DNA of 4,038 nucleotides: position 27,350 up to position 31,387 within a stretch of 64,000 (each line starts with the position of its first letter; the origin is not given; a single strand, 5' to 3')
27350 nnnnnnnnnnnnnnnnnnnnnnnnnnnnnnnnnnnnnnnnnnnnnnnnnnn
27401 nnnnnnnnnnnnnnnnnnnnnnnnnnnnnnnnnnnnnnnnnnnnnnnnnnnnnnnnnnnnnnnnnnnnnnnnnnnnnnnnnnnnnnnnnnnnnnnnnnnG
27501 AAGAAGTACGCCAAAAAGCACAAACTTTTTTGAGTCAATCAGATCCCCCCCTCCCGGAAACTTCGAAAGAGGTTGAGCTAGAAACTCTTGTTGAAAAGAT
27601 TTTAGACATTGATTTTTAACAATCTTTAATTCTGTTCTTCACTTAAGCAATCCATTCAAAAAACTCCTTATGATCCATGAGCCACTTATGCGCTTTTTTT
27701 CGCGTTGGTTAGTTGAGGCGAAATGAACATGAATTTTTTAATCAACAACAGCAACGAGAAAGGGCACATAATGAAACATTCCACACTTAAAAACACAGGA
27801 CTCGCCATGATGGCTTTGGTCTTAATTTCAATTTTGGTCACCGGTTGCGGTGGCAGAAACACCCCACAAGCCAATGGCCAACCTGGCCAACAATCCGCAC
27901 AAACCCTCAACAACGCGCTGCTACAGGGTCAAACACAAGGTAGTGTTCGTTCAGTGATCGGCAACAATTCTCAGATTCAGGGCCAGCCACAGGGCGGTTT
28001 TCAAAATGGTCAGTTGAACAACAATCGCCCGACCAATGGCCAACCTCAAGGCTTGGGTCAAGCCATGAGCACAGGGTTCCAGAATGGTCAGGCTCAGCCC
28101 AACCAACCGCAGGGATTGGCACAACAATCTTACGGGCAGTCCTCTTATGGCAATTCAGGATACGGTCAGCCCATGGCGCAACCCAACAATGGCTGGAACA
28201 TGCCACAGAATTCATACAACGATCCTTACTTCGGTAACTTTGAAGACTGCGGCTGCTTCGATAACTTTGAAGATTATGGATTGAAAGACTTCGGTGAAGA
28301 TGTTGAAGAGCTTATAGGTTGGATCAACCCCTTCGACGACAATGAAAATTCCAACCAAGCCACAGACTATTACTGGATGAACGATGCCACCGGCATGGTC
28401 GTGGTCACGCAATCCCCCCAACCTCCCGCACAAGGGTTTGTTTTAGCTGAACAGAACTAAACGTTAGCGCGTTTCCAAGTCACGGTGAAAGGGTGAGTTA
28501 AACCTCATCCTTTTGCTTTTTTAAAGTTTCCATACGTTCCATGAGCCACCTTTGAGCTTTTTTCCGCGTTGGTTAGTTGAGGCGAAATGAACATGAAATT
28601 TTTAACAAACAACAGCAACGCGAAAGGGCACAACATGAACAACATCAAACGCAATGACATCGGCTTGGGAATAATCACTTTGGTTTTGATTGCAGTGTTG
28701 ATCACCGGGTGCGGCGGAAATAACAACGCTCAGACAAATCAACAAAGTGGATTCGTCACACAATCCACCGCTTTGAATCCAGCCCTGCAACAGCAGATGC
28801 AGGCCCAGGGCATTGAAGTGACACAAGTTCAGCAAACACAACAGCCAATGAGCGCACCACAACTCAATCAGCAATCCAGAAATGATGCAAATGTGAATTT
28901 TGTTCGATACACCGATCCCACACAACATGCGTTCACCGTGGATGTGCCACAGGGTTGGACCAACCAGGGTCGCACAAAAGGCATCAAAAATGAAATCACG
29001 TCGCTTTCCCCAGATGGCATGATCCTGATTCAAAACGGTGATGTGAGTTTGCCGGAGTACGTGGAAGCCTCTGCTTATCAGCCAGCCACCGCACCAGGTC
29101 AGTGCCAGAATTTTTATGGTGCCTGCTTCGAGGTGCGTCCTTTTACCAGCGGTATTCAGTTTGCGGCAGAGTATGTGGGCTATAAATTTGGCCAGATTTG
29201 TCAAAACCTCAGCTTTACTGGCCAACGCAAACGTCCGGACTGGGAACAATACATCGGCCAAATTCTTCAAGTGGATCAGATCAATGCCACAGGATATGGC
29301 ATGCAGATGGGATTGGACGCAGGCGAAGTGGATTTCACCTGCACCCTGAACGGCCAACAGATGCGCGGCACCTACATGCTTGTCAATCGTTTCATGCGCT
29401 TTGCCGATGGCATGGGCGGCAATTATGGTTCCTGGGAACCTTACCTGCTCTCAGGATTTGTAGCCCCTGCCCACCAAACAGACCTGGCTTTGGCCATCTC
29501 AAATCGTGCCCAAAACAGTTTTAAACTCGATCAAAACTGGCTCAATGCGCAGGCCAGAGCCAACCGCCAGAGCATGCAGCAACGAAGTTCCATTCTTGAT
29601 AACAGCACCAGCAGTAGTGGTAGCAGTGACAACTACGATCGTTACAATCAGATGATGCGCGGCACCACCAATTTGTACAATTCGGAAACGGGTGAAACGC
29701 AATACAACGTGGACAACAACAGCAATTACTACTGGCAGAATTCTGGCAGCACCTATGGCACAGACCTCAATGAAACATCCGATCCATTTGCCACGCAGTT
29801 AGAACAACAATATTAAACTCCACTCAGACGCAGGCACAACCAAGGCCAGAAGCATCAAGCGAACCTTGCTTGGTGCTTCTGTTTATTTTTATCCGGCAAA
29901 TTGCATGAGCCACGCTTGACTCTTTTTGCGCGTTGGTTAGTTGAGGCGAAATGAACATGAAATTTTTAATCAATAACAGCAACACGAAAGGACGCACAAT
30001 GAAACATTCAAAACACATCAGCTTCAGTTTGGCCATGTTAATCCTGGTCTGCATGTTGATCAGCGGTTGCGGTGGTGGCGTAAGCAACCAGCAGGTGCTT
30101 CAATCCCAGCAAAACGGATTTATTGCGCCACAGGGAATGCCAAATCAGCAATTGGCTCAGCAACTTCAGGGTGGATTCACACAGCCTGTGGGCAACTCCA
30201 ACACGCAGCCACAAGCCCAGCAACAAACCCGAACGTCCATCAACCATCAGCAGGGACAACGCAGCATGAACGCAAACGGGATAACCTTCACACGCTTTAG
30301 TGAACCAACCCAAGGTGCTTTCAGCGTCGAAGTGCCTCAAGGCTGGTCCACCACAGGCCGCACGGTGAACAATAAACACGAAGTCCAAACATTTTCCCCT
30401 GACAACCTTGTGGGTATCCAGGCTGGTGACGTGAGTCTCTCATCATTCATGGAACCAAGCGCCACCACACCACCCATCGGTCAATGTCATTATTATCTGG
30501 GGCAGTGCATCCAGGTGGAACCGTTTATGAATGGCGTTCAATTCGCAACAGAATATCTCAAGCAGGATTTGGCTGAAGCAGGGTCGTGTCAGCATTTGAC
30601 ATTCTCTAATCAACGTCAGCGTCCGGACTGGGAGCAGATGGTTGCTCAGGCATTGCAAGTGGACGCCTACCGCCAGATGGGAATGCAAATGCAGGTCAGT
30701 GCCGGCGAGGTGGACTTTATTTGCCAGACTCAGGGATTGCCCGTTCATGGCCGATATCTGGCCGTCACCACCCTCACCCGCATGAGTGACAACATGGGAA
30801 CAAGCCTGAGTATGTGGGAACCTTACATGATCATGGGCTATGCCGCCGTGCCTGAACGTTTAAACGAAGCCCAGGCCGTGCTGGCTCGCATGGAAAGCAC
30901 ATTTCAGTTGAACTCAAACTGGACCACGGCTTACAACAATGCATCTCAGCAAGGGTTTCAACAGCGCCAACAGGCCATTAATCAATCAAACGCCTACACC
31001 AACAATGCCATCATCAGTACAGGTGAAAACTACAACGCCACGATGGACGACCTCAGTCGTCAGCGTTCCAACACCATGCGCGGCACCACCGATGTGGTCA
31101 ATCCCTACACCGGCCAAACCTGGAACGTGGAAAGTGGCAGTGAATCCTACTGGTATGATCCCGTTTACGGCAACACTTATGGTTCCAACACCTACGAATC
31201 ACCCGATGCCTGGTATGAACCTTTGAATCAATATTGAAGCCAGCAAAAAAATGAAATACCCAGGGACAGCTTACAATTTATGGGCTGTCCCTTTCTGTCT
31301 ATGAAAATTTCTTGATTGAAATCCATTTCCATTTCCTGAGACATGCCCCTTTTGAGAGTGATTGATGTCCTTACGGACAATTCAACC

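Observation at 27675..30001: Triplicated 99-nt element with an invariant 33-nt core, conserved more strongly than the coding sequence that follows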

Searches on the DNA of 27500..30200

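Call 51: search_rna_families(source=window, start=27500, end=30200, threshold=evalue, max_evalue=1)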
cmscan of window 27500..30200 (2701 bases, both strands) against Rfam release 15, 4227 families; matches with E-value up to 1: 0.
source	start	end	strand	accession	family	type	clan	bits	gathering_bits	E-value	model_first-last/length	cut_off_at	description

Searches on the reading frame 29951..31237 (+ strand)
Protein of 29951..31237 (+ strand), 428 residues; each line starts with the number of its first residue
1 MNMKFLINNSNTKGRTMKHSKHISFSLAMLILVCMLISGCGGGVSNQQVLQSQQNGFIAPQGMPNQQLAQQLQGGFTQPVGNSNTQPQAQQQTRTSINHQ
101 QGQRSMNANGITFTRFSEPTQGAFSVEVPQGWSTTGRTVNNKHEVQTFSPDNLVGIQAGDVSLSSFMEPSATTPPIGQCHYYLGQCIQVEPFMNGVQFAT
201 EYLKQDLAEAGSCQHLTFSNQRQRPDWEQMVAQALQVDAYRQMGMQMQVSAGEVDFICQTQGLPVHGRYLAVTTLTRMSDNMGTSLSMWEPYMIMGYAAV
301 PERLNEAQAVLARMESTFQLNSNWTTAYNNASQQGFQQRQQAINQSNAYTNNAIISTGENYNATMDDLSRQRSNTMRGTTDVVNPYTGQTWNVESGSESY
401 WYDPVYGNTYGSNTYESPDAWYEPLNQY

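Call 8: search_protein_families(library=pfam, proteins=[window:29951-31237:+], max_evalue=0.01)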
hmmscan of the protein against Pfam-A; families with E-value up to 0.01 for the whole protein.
window:29951-31237:+ (428 aa): 0 families

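Call 25: find_homologous_proteins(query=window:29951-31237:+)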
Query window:29951-31237:+ (428 aa): 4 proteins with E <= 0.001 among 2935 candidates.
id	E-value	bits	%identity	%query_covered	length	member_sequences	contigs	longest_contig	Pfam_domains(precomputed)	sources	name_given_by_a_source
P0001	1.1e-276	935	100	96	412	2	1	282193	-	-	-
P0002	7.8e-127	442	52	100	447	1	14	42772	-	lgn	-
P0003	7.1e-119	416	49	100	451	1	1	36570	-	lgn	-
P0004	7.7e-14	70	23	74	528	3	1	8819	-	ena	-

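Call 27: find_encoding_contigs(protein=P0002, flank=10000, max_places=4)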
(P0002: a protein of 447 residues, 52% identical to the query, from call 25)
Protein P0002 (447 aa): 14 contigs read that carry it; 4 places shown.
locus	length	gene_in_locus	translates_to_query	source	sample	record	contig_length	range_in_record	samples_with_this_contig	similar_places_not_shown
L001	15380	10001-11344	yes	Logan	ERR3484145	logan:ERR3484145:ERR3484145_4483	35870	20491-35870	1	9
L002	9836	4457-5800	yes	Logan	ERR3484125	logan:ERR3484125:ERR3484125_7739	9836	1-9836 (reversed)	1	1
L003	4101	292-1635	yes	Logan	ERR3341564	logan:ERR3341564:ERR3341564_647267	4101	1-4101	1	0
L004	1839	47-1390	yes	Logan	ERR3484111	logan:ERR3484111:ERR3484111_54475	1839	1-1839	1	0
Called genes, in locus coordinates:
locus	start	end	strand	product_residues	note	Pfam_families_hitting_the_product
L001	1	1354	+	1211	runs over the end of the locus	PF00069:Pkinase, PF07714:PK_Tyr_Ser-Thr, PF03109:ABC1, PF13191:AAA_16 (weak), PF13424:TPR_12 (weak), PF17874:TPR_MalT (weak), PF24885:TPR_NPHP3 (weak), PF13424:TPR_12, +8 more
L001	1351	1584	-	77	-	-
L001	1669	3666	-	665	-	PF00496:SBP_bac_5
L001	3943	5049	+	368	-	PF01321:Creatinase_N, PF00557:Peptidase_M24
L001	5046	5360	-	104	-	PF01381:HTH_3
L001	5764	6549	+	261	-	PF00378:ECH_1, PF16113:ECH_2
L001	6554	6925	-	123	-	PF05656:DUF805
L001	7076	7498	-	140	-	-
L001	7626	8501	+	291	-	-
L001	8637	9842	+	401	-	-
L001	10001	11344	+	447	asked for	-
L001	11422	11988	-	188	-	-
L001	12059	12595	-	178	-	-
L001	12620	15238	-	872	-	PF00211:Guanylate_cyc, PF20703:nSTAND1 (weak), PF00931:NB-ARC, PF13401:AAA_22, PF25872:HTH_77, PF13424:TPR_12, PF17874:TPR_MalT (weak), PF13424:TPR_12, +5 more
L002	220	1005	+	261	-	PF00378:ECH_1, PF16113:ECH_2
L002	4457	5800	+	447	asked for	-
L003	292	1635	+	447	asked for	-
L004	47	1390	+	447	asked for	-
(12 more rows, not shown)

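Call 28: find_encoding_contigs(protein=P0003, flank=10000, max_places=4)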
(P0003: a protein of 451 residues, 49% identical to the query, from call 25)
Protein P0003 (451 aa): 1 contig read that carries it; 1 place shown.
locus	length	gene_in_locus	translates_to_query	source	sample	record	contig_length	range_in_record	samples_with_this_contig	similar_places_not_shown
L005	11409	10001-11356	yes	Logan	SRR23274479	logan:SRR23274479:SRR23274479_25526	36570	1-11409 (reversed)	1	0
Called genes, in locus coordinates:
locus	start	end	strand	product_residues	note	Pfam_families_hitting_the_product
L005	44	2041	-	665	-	PF00496:SBP_bac_5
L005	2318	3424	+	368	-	PF01321:Creatinase_N, PF00557:Peptidase_M24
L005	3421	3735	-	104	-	PF01381:HTH_3 (weak)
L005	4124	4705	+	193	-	-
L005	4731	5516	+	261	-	PF00378:ECH_1, PF16113:ECH_2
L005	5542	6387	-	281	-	-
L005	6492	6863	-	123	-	PF05656:DUF805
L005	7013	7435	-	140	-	-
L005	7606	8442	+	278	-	-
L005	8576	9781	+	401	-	-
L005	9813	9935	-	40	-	-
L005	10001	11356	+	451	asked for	-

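Call 42: search_protein_families(library=ncbifam, proteins=[window:29999-31237:+], max_evalue=0.001)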
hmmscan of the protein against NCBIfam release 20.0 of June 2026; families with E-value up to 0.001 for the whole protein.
window:29999-31237:+ (412 aa): 0 families

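Call 71: search_solved_structures(query=window:29999-31237:+, max_evalue=1)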
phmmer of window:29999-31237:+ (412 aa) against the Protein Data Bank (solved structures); distinct sequences matched with E-value up to 1: 0.

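Call 72: search_protein_families(library=pfam, proteins=[window:29999-31237:+, P0004], max_evalue=10)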
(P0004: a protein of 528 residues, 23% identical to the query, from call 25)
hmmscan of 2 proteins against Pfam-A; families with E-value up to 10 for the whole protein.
window:29999-31237:+ (412 aa): 0 families

P0004 (528 aa): 0 families

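Call 77: find_encoding_contigs(protein=P0004, flank=10000, max_places=2)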
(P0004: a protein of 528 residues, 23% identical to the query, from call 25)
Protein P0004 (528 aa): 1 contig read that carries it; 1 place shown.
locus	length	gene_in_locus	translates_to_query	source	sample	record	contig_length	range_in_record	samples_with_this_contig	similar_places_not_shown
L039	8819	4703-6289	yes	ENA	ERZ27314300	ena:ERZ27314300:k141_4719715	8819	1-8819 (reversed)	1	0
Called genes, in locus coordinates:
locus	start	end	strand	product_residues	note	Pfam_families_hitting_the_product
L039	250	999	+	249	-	PF20772:TACO1_YebC_N, PF01709:Transcrip_reg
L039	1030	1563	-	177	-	PF01322:Cytochrom_C_2 (weak)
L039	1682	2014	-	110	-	-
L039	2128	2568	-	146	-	-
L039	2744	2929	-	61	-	-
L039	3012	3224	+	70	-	-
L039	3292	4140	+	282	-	PF13672:PP2C_2 (weak)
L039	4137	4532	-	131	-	-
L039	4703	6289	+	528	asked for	-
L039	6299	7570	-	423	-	PF01979:Amidohydro_1, PF07969:Amidohydro_3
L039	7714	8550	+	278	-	PF13714:PEP_mutase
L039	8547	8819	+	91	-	?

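Call 80: predict_structure(alignment_id=A5)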
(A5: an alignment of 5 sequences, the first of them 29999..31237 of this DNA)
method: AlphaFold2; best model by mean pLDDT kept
length: 412 residues; sequences in the alignment: 5
mean_pLDDT: 64.7   pTM: 0.61
mean pLDDT of the five models: 64.7, 60.9, 60.3, 57.1, 42.3
residues with pLDDT >= 90: 97; 70-90: 107; 50-70: 87; < 50: 121
segments of 3 or more residues with pLDDT < 50: 1-91, 329-349, 404-406, 410-412
pLDDT, mean of each block of 10 residues (from residue 1): 27 32 25 25 26 31 27 27 31 79 84 92 79 92 79 78 67 89 90 79 93 85 74 94 91 93 64 89 93 92 84 69 57 31 36 68 62 61 59 55 50 36
secondary structure, 60 per line:
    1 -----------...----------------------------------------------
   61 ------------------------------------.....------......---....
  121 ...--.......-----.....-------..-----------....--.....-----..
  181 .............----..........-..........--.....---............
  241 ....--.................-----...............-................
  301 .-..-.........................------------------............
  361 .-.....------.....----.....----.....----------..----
elements in order: E97-101 E108-113 E117-123 E126-132 E138-142 E163-166 E169-173 H179-193 E198-207 H209-218 H221-225 E229-244 E247-263 E269-283 H285-301 H306-330 H349-361 E363-367 E374-378 E383-387 E392-396

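Call 82: fold_search(model_id=the predicted structure, library=pdb)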
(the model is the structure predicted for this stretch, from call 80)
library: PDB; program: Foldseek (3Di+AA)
matches with E <= 10: 799; with E <= 0.001: 3
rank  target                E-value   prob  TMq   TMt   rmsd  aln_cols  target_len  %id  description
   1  9grx_0                9.3e-05  1.00  0.23  0.49   8.1       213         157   10  NDH-PSI-LHCI supercomplex from S. oleracea (released 2025-02-12)
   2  2xb3                  3.3e-04  1.00  0.25  0.57   7.6       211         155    8  The Structure of Cyanobacterial PsbP (released 2010-08-25)
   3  1v2b_B                5.4e-04  1.00  0.24  0.53   7.1       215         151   11  Crystal Structure of PsbP Protein in the Oxygen-Evolving Complex of Photosystem II from Higher Plants (released 2004-05-18)
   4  4ol4                  2.9e-03  0.97  0.20  0.37  12.7       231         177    5  Crystal structure of secreted proline rich antigen MTC28 (Rv0040c) from Mycobacterium tuberculosis (released 2015-01-28)
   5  6e5d                  3.2e-03  1.00  0.23  0.47  12.0       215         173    9  Crystal structure of LpqN involved in cell envelope biogenesis of Mycobacterium tuberculosis (released 2019-07-24)
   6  6e8a_A                4.5e-03  0.96  0.18  0.41  11.7       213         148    9  Crystal structure of DcrB from Salmonella enterica at 1.92 Angstroms resolution (released 2018-10-31)
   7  4pws                  5.9e-03  0.99  0.22  0.43  12.1       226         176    7  Crystal structure of secreted proline rich antigen MTC28 (Rv0040c) at 2.15 A with bound chloride from Mycobacterium tube (released 2015-03-25)
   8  2fpn                  8.2e-03  0.21  0.09  0.14  21.9       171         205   10  The crystal structure of the ywmB protein from Bacillus subtilis (released 2006-03-14)
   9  7wff_f                1.2e-02  0.97  0.21  0.46   8.5       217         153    9  Subcomplexes B,M and L in the Cylic electron transfer supercomplex NDH-PSI from Arabidopsis (released 2022-03-16)
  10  1tu1_A                1.3e-02  0.96  0.17  0.42  13.2       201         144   10  Crystal Structure of Protein of Unknown Function PA94 from Pseudomonas aeruginosa, Putative Regulator (released 2004-08-03)
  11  6xrf_A                1.6e-02  0.97  0.17  0.44  12.9       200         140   10  EagT6 Tse6 NT complex (released 2020-12-30)
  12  6e8a_B                1.7e-02  0.80  0.15  0.37  11.4       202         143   10  Crystal structure of DcrB from Salmonella enterica at 1.92 Angstroms resolution (released 2018-10-31)
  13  6i3y_F                2.0e-02  0.20  0.11  0.20  22.7       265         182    8  Crystal structure of the human mitochondrial PRELID1K58V-TRIAP1 complex with PS (released 2019-03-20)
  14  6xrf_H                2.1e-02  0.94  0.17  0.43  13.2       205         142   10  EagT6 Tse6 NT complex (released 2020-12-30)
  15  5yfg_MODEL_1_A        2.1e-02  0.91  0.19  0.38   7.9       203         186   13  SOLUTION STRUCTURE OF HUMAN MOG1 (released 2017-11-01)
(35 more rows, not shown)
